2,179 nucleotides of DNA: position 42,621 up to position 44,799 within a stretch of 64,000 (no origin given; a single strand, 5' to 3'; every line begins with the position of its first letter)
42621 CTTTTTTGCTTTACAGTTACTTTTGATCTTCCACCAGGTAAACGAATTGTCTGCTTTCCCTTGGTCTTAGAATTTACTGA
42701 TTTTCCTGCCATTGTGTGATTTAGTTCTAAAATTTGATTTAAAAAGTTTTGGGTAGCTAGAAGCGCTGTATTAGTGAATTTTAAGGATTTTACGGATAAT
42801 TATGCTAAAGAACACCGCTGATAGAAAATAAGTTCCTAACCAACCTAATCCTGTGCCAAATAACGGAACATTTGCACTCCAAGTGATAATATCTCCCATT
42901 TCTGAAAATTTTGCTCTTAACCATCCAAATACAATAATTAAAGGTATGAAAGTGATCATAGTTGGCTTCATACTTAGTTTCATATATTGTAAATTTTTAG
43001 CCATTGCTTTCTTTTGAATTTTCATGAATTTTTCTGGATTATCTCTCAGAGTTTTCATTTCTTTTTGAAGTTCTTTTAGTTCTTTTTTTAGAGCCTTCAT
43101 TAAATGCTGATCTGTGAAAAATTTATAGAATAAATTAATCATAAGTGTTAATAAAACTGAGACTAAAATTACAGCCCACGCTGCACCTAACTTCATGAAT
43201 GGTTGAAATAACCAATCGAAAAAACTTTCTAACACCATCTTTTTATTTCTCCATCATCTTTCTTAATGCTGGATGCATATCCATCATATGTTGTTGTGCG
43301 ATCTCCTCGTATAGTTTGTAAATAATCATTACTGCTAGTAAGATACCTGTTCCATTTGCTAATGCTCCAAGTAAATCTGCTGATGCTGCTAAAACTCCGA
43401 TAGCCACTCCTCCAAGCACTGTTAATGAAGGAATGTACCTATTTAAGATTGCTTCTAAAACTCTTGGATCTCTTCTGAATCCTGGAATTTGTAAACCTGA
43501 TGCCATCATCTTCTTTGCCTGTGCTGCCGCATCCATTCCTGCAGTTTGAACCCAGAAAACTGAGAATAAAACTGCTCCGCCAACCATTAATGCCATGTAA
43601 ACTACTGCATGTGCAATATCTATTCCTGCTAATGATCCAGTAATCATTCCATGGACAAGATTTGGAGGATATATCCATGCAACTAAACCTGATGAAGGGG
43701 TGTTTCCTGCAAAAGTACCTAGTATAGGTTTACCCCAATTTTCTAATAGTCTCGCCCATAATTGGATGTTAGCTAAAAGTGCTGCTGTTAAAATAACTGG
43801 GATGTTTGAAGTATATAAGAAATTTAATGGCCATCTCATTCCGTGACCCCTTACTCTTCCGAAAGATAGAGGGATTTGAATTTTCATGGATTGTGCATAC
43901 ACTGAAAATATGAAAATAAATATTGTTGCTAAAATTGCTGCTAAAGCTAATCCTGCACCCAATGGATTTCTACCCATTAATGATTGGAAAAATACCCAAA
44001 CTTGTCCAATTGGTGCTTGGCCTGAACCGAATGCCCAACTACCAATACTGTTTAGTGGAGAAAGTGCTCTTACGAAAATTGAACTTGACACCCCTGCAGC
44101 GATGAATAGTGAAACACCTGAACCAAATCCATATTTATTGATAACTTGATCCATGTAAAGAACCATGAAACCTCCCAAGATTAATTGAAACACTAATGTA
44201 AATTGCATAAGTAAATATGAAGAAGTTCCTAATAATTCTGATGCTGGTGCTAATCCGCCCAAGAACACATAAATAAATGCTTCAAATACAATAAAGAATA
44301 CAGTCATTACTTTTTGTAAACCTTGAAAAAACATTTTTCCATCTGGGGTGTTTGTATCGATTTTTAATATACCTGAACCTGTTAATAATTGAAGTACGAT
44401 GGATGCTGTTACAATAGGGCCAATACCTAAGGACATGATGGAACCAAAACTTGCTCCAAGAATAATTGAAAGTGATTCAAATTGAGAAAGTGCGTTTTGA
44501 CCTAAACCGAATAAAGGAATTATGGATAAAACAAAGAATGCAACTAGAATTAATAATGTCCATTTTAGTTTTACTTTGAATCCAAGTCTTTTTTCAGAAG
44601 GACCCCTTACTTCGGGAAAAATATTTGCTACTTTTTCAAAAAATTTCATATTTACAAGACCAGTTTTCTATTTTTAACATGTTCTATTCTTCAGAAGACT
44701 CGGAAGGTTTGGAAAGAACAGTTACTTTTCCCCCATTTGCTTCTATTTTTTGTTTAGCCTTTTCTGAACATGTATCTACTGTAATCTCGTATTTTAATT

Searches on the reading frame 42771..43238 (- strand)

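Call 26: search_protein_families(library=pfam, proteins=[window:42771-43238:-], max_evalue=0.001)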
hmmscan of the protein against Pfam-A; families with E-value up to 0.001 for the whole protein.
window:42771-43238:- (155 aa): 5 families
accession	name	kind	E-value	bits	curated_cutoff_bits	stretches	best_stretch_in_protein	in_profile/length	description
PF01956.21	EMC3_TMCO1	-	1.5e-15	57.8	27.1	1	14-154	7-167/169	Integral membrane protein EMC3/TMCO1-like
PF13858.11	DUF4199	-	0.0001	23.2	32.3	1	19-106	69-153/165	Protein of unknown function (DUF4199)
PF02096.25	60KD_IMP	-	0.00083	19.8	35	0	21-120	3-92/163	60Kd inner membrane protein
PF12896.12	ANAPC4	-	0.00087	19.3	23.1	0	32-83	16-67/203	Anaphase-promoting complex, cyclosome, subunit 4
PF19579.4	FtsL_2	-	0.00097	19.4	24.6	0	21-70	18-68/100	Bacteriodetes cell division protein (FtsL-like)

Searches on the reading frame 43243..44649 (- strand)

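Call 26: search_protein_families(library=pfam, proteins=[window:43243-44649:-], max_evalue=0.001)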
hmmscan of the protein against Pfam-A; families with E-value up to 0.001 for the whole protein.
window:43243-44649:- (468 aa): 2 families
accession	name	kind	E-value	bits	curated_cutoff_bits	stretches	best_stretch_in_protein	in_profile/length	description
PF00344.25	SecY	-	1.2e-62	212.5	32.2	1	70-447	1-306/306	SecY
PF10559.14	Plug_translocon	-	7.2e-06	26.1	22.1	1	36-69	1-35/35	Plug domain of Sec61p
